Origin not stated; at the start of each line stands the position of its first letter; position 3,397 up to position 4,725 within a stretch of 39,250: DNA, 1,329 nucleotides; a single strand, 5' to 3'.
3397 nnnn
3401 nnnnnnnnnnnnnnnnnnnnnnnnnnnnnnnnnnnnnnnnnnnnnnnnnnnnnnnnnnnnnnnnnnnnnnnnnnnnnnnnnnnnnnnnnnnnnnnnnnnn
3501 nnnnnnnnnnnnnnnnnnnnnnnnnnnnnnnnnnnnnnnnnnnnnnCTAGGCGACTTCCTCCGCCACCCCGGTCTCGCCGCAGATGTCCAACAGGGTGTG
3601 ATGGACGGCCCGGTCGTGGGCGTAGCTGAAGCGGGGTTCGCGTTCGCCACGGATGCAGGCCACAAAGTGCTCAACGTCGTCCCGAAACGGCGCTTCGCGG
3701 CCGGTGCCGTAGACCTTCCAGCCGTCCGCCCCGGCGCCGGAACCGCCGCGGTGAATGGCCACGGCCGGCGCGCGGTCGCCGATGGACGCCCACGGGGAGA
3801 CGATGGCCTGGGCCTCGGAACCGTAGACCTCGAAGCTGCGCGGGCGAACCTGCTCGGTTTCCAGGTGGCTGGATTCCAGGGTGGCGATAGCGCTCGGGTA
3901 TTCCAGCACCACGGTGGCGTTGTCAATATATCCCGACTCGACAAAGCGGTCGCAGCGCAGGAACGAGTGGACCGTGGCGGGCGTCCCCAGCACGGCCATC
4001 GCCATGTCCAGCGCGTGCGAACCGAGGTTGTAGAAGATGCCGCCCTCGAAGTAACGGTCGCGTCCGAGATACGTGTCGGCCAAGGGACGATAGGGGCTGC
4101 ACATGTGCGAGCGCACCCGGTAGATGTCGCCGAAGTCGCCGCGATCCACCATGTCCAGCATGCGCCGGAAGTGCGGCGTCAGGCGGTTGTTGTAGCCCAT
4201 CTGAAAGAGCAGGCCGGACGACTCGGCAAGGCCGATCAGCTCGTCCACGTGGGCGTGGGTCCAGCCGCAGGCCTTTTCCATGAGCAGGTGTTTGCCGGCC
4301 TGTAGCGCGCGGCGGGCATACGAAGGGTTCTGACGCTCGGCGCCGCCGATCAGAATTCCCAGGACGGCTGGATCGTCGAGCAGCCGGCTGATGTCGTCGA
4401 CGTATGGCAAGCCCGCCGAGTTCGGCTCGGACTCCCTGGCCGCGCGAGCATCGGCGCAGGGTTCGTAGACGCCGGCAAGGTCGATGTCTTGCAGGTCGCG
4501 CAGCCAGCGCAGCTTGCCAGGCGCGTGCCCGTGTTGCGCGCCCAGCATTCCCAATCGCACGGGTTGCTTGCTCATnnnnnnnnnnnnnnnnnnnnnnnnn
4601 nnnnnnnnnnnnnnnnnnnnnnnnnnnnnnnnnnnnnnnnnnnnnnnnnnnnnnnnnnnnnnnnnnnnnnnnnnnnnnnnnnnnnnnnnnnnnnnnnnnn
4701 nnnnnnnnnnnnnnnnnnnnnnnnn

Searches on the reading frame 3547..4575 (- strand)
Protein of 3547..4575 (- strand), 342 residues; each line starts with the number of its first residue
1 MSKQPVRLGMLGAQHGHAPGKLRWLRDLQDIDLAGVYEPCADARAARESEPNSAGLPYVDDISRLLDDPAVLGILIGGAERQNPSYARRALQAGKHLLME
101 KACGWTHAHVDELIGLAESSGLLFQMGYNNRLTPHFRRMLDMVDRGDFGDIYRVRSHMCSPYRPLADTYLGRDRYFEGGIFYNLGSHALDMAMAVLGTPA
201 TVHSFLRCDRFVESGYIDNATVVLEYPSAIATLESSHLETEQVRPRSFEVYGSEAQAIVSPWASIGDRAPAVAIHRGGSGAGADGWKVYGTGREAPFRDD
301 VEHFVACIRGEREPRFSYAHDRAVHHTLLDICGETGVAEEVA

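Call 50: search_protein_families(library=pfam, proteins=[window:3547-4575:-], max_evalue=0.0001)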
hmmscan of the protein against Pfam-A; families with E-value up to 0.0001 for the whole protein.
window:3547-4575:- (342 aa): 3 families
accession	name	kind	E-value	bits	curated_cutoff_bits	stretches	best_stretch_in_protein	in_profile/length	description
PF22725.1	GFO_IDH_MocA_C3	-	3.2e-20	72.8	27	1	136-256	1-122/124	GFO/IDH/MocA C-terminal domain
PF02894.22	GFO_IDH_MocA_C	-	3.7e-14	53.5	22.9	1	142-273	3-140/218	Oxidoreductase family, C-terminal alpha/beta domain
PF01408.29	GFO_IDH_MocA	-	8.7e-10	39.8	24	1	8-128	3-120/120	Oxidoreductase family, NAD-binding Rossmann fold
